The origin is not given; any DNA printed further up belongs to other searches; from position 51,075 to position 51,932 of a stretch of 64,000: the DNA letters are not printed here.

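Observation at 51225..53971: Paralogous DNPH1/RCL-like nucleotide N-hydrolase domains fused to ribbon-helix-helix tails, bracketing a disrupted unknown gene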

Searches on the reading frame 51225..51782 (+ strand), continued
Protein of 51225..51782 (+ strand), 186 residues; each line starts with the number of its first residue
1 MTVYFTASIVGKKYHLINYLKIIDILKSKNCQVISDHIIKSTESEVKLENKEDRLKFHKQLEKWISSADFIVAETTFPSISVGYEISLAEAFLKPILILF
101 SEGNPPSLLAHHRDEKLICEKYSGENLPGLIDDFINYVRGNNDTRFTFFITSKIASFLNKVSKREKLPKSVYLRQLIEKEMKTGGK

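Call 28: find_related_loci(query=A2, collection=genome_contigs, flank=4000)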
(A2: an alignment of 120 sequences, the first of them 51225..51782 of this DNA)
Query A2 (186 aa) in genome_contigs; peptide patterns used: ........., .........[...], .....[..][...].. (x = any residue, [..] = any of these).
150 stretches matched a pattern; 116 encode a relative of the query (tblastn E <= 1e-3); the best 80 are kept; 80 distinct loci.
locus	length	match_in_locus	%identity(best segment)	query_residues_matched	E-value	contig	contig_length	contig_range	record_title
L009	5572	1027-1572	92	1-182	4e-111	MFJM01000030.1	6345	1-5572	MAG: Candidatus Gottesmanbacteria bacterium RIFCSPHIGHO2_02_FULL_39_14 rifcsphigho2_02_scaffold_30212, whole genome shot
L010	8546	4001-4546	83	1-182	8e-101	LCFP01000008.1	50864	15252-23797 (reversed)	MAG: Candidatus Gottesmanbacteria bacterium GW2011_GWA2_43_14 UV73_C0008, whole genome shotgun sequence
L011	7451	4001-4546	76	1-182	8e-92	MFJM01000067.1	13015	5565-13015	MAG: Candidatus Gottesmanbacteria bacterium RIFCSPHIGHO2_02_FULL_39_14 rifcsphigho2_02_scaffold_9310, whole genome shotg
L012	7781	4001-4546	73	1-182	1e-88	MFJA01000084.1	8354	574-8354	MAG: Candidatus Gottesmanbacteria bacterium RBG_16_37_8 RBG_16_scaffold_9543, whole genome shotgun sequence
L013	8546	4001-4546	71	1-182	9e-85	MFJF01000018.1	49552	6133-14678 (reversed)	MAG: Candidatus Gottesmanbacteria bacterium RIFCSPHIGHO2_01_FULL_40_15 rifcsphigho2_01_scaffold_2861, whole genome shotg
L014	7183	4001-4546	68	1-182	1e-84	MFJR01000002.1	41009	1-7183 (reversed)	MAG: Candidatus Gottesmanbacteria bacterium RIFCSPLOWO2_01_FULL_39_12b rifcsplowo2_01_scaffold_13741, whole genome shotg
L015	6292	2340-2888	67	1-183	2e-83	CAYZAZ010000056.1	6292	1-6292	MAG TPA_asm: uncultured Gammaproteobacteria bacterium isolate SRP050083_co7_250 genome assembly, contig: NODE_13899_leng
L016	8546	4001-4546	67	1-182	2e-80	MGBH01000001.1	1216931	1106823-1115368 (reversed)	MAG: Candidatus Roizmanbacteria bacterium RIFOXYA2_FULL_38_14 RIFOXYA2_FULL_OP11_Roizmanbacteria_38_14, whole genome sho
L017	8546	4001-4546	66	1-182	2e-79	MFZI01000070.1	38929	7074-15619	MAG: Candidatus Roizmanbacteria bacterium RIFCSPHIGHO2_01_FULL_39_8 rifcsphigho2_01_scaffold_5213, whole genome shotgun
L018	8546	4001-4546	65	1-182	4e-79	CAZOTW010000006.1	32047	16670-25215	MAG TPA_asm: uncultured Gammaproteobacteria bacterium isolate SRP080215_co1_129 genome assembly, contig: NODE_467_length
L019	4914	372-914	62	1-181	2e-78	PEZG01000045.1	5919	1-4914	MAG: Candidatus Roizmanbacteria bacterium CG09_land_8_20_14_0_10_41_9 CG09_land_8_20_14_0.10_scaffold_4866_c, whole geno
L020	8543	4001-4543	65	1-181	5e-78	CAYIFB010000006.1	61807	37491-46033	MAG TPA_asm: uncultured Gammaproteobacteria bacterium isolate ERP119705_co19_135 genome assembly, contig: NODE_233_lengt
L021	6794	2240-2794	61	1-185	5e-77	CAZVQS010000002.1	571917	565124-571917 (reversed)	MAG TPA_asm: uncultured Gammaproteobacteria bacterium isolate SRP278314_co2_148 genome assembly, contig: NODE_4_length_5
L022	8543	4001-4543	62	1-181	2e-75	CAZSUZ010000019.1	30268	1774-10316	MAG TPA_asm: uncultured Gammaproteobacteria bacterium isolate SRP300315_co1_1 genome assembly, contig: NODE_800_length_3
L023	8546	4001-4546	62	1-182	1e-75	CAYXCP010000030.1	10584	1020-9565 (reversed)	MAG TPA_asm: uncultured Gammaproteobacteria bacterium isolate SRP278252_co1_241 genome assembly, contig: NODE_11427_leng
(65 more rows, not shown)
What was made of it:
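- Relatives occur in 116 species genomes (call 28).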

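Call 31: predict_structure(alignment_id=A2)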
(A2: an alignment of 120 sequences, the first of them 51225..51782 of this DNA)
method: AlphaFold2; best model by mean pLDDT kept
length: 186 residues; sequences in the alignment: 120
mean_pLDDT: 85.4   pTM: 0.69
mean pLDDT of the five models: 85.4, 84.9, 84.6, 84.4, 84.3
residues with pLDDT >= 90: 84; 70-90: 78; 50-70: 22; < 50: 2
segments of 3 or more residues with pLDDT < 50: none
pLDDT, mean of each block of 10 residues (from residue 1): 94 91 96 90 69 85 94 92 90 92 74 72 93 89 65 91 85 85 70
secondary structure, 60 per line:
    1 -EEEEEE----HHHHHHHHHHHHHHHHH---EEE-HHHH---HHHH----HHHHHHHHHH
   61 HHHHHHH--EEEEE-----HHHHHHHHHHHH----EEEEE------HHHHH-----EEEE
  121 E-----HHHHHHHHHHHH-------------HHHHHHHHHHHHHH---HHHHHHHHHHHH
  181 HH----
elements in order: E2-7 H12-28 E32-34 H36-39 H43-46 H51-67 E70-74 H80-91 E96-100 H107-111 E117-121 H127-138 H152-165 H169-182
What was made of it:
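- On Ribbon-helix-helix DNA-binding domain (PF12651 RHH_3; CopG/Arc/MetJ class): The AF2 model shows an extended segment at 139-151 and helices at 152-165 and 169-182 (call 31).
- It shows a flavodoxin-like core followed by an extended segment and two helices (call 31).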

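Call 33: search_protein_representatives(alignment_id=A2)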
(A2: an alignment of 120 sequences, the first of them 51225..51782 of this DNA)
Query: 120 sequences, 185 profile positions. Proteins with E-value up to 0.001 (for the whole library): 2133; up to 1e-10: 928; up to 1e-30: 118. The best 150 are listed.
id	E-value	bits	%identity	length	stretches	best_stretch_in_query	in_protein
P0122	8.4e-77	273.4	-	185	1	1-184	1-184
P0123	8.5e-77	273.4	-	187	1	1-182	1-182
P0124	1.5e-71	256.3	-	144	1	42-183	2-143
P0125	1.8e-67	243.0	-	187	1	1-184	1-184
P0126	1.5e-66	240.0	-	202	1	1-183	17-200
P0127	2.4e-65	236.1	-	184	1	1-184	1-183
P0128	2.1e-62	226.4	-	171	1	1-184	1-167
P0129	2.4e-60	219.8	-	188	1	1-184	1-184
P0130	1.6e-59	217.0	-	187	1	1-183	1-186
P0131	2.7e-59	216.4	-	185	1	1-183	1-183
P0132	4.9e-59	215.5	-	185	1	1-182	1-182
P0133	2.2e-56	206.8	-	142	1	1-141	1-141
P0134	3.1e-55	203.1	-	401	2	1-136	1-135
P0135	3.6e-55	202.9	-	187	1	1-184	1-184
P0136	6.6e-53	195.5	-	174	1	1-125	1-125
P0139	2.6e-47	177.3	-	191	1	1-182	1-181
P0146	2.3e-44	167.7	-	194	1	1-184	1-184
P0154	1.6e-42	161.7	-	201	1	1-184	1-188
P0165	1.8e-40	155.0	-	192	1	3-184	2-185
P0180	1.6e-37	145.4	-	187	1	1-184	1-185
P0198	3.0e-35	137.9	-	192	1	1-184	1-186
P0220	5.0e-32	127.5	-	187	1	1-179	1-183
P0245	3.7e-30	121.3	-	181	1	1-183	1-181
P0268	2.1e-28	115.6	-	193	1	1-184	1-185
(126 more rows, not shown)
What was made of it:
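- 928 cluster representatives (50% identity) score E <= 1e-10, and nearly all of the top 150 are full length (call 33).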

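Call 35: fold_search(model_id=the predicted structure, library=pdb)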
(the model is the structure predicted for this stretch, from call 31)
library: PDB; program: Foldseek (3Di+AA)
matches with E <= 10: 1277; with E <= 0.001: 108
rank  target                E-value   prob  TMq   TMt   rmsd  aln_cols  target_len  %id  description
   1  9ia6_A                3.0e-09  1.00  0.57  0.80   3.6       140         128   29  Crystal structure of DNPH1 bound by compound 3. (released 2025-11-12)
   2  9i57_B                4.1e-09  1.00  0.58  0.75   3.6       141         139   30  Crystal structure of DNPH1 bound by compound 39. (released 2025-11-12)
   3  9i9q_D                4.4e-09  1.00  0.56  0.75   4.3       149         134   28  Crystal structure of DNPH1 bound by compound 2. (released 2025-11-12)
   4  9i58_B                5.6e-09  1.00  0.60  0.82   2.9       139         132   29  Crystal structure of DNPH1 bound by compound 31. (released 2025-11-12)
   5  9da5_A                6.4e-09  1.00  0.56  0.81   3.6       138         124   26  Crystal structure of human DNPH1 bound to inhibitor 2c (released 2025-02-05)
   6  4kxm_A                7.7e-09  1.00  0.58  0.81   3.4       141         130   26  Crystal structure of DNPH1 (RCL) WITH N6-ISOPENTENYL-AMP (released 2014-02-05)
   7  9i9q_A                9.9e-09  1.00  0.55  0.76   4.1       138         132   30  Crystal structure of DNPH1 bound by compound 2. (released 2025-11-12)
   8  9i57_A                9.9e-09  1.00  0.59  0.75   5.5       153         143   26  Crystal structure of DNPH1 bound by compound 39. (released 2025-11-12)
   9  9ia6_B                1.2e-08  1.00  0.57  0.78   3.6       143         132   29  Crystal structure of DNPH1 bound by compound 3. (released 2025-11-12)
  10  4kxm_B                1.8e-08  1.00  0.57  0.78   3.3       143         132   26  Crystal structure of DNPH1 (RCL) WITH N6-ISOPENTENYL-AMP (released 2014-02-05)
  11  4kxl_D                2.5e-08  1.00  0.60  0.80   3.0       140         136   27  Crystal structure of DNPH1 (RCL) with 6-CYCLOPENTYL-AMP (released 2014-02-05)
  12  4fyi_D                2.7e-08  1.00  0.57  0.82   2.5       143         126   26  Crystal structure of rcl with 6-cyclopentyl-AMP (released 2013-01-02)
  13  9i6e_B                2.7e-08  1.00  0.60  0.80   2.9       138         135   25  Crystal structure of DNPH1 bound by compound 5. (released 2025-11-12)
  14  4kxl_B                2.9e-08  1.00  0.58  0.84   2.0       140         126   26  Crystal structure of DNPH1 (RCL) with 6-CYCLOPENTYL-AMP (released 2014-02-05)
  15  9ia6_C                3.0e-08  1.00  0.55  0.78   3.8       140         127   28  Crystal structure of DNPH1 bound by compound 3. (released 2025-11-12)
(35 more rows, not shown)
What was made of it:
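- On DNPH1/Rcl-NDT superfamily (PF05014): The Foldseek top 50 are all DNPH1 (E 3e-9, target TM 0.71-0.84, call 35).
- The Foldseek top 50 are all DNPH1, with target TM ~0.8 (call 35).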

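Call 45: search_protein_families(library=pfam, alignment_id=A2, max_evalue=0.01)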
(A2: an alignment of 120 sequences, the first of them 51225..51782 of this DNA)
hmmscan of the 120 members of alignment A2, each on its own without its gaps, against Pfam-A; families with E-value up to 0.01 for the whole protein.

A. member 1, window:51225-51782:+ (186 aa): 2 families
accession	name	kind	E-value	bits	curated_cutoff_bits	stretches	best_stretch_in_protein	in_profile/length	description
PF05014.21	Nuc_deoxyrib_tr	-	7.5e-06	26.5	28.8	1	3-105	1-102/117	Nucleoside 2-deoxyribosyltransferase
PF12651.13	RHH_3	-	0.0021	18.4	21.6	1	144-178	3-37/44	Ribbon-helix-helix domain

B. families by the number of members that match (of 120 scanned): 11 families
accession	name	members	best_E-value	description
PF05014.21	Nuc_deoxyrib_tr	119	6.1e-09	Nucleoside 2-deoxyribosyltransferase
PF12651.13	RHH_3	104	9.4e-07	Ribbon-helix-helix domain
PF00534.26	Glycos_transf_1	2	0.00042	Glycosyl transferases group 1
PF13692.12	Glyco_trans_1_4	2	0.00042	Glycosyl transferases group 1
PF12780.13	AAA_8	2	0.0073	P-loop containing dynein motor region D4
PF12078.13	DUF3557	1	0.002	Domain of unknown function (DUF3557)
PF14359.12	DUF4406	1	0.0037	Domain of unknown function (DUF4406)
PF12008.13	EcoR124_C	1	0.0038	Type I restriction and modification enzyme - subunit R C terminal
PF08745.17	PIN_5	1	0.0075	PINc domain ribonuclease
PF00767.23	Poty_coat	1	0.0082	Potyvirus coat protein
PF04665.18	Pox_A32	1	0.0098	Poxvirus A32 protein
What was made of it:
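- On DNPH1/Rcl-NDT superfamily (PF05014): PF05014 is hit by 119 of 120 members (call 45).
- On Ribbon-helix-helix DNA-binding domain (PF12651 RHH_3; CopG/Arc/MetJ class): RHH_3 is hit by 104 of 120 members (best E 9.4e-7, call 45).
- Checked: At family level, 119 of 120 close homologs hit PF05014 (best E 6e-9) and 104 of 120 hit RHH_3 (best E 9e-7) (call 45).
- RHH_3 is hit by 104 of 120 members (call 45).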

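Call 51: list_cluster_members(proteins=[P0134, P0139, P0146, P0154, P0165, P0180, P0198, P0220, P0245, P0268])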
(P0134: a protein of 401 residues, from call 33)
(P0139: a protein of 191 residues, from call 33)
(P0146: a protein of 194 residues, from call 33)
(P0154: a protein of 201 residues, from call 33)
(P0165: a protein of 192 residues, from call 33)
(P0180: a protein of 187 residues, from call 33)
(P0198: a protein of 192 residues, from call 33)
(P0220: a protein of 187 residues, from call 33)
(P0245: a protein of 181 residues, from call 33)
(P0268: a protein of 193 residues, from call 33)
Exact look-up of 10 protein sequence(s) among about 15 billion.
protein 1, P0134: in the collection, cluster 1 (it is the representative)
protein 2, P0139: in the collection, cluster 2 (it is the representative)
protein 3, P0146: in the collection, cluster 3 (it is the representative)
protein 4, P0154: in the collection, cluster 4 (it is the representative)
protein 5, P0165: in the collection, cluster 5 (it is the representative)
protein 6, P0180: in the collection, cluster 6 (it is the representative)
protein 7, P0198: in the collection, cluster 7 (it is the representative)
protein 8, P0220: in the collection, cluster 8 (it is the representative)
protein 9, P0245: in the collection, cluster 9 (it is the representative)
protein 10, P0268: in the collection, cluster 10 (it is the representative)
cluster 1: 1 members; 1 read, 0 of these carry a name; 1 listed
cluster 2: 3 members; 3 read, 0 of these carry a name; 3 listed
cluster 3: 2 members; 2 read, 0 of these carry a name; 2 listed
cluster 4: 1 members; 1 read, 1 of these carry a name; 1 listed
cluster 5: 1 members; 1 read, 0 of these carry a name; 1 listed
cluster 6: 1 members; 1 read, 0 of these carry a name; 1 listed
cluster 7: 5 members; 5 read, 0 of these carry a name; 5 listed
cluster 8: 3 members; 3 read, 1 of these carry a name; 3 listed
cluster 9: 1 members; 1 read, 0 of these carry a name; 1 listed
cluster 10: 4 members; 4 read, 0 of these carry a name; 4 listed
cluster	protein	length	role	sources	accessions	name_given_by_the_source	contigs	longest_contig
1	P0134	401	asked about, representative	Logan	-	-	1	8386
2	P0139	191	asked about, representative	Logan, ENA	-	-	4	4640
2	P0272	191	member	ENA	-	-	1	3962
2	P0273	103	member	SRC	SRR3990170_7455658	-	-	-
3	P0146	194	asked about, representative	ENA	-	-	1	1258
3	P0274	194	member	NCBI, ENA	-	-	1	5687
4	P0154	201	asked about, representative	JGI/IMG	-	hypothetical protein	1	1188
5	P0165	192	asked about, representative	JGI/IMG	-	-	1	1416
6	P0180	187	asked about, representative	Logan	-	-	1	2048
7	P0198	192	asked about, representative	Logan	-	-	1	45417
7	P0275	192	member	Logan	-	-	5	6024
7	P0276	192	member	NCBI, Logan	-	-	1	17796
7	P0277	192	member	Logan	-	-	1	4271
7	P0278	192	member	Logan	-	-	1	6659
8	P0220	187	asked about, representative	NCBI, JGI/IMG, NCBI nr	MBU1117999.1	hypothetical protein KKD37_03485 [Patescibacteria group bacterium] | hypothetical protein [Patescibacteria group bacterium]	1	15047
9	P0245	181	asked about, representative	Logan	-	-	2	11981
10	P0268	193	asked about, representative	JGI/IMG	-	-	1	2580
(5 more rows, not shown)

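Call 53: find_homologous_proteins(query=A3, max_evalue=0.01)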
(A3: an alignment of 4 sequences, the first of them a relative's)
Query A3 (4 sequences) (544 aa, profile of the alignment): 1 proteins with E <= 0.01 among 8000 candidates.
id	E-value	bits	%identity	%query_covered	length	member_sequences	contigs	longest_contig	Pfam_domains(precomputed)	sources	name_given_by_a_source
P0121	1.4e-237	806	100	100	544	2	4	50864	-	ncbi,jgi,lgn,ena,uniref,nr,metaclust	ncbi:MAG: hypothetical protein UV73_C0008G0021 [Candidatus Gottesmanbacteria bacterium GW2011_GWA2_4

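Call 55: find_related_loci(query=P0121, collection=metagenome_contigs, flank=5000)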
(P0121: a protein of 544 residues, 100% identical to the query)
Query P0121 (544 aa) in metagenome_contigs; peptide patterns used: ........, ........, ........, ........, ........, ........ (x = any residue, [..] = any of these).
169 stretches matched a pattern; 1 encode a relative of the query (tblastn E <= 1e-3); 1 distinct loci.
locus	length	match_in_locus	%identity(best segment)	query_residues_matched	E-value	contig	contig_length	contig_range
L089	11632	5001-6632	100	1-544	0e+0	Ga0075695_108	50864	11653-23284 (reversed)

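Call 61: predict_structure(alignment_id=A3)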
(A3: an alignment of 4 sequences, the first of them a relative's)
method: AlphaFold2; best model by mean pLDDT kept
length: 544 residues; sequences in the alignment: 4
mean_pLDDT: 46.4   pTM: 0.36
mean pLDDT of the five models: 46.4, 44.6, 44.6, 43.8, 43.8
residues with pLDDT >= 90: 0; 70-90: 86; 50-70: 60; < 50: 398
segments of 3 or more residues with pLDDT < 50: 1-96, 148-158, 170-191, 277-533, 535-544
pLDDT, mean of each block of 10 residues (from residue 1): 35 38 42 37 34 31 37 37 37 49 60 74 84 79 60 46 52 38 36 64 77 84 85 76 70 68 72 51 43 36 35 35 37 39 38 41 35 33 34 33 31 28 30 36 38 29 35 40 45 45 44 31 37 46 36
secondary structure, 60 per line:
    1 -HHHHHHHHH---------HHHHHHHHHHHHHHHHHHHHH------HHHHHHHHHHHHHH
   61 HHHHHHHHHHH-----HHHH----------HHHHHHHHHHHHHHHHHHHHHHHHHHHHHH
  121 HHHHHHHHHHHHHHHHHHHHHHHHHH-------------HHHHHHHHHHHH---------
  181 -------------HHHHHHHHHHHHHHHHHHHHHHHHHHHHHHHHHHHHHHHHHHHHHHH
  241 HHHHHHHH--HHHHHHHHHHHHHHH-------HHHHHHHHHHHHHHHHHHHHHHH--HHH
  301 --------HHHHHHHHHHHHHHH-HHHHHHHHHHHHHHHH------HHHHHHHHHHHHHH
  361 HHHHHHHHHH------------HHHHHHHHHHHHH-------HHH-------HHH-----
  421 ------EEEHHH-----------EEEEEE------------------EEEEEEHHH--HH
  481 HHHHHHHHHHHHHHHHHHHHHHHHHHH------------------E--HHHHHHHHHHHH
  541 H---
elements in order: H2-10 H20-40 H47-71 H77-80 H91-146 H160-171 H194-248 H251-265 H273-295 H309-323 H325-340 H347-370 H383-395 E427-429 E444-449 E468-473 H479-507 H529-541
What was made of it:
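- Tried and rejected: The AF2 model has pLDDT 46, is helical and is uninformative (call 61).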
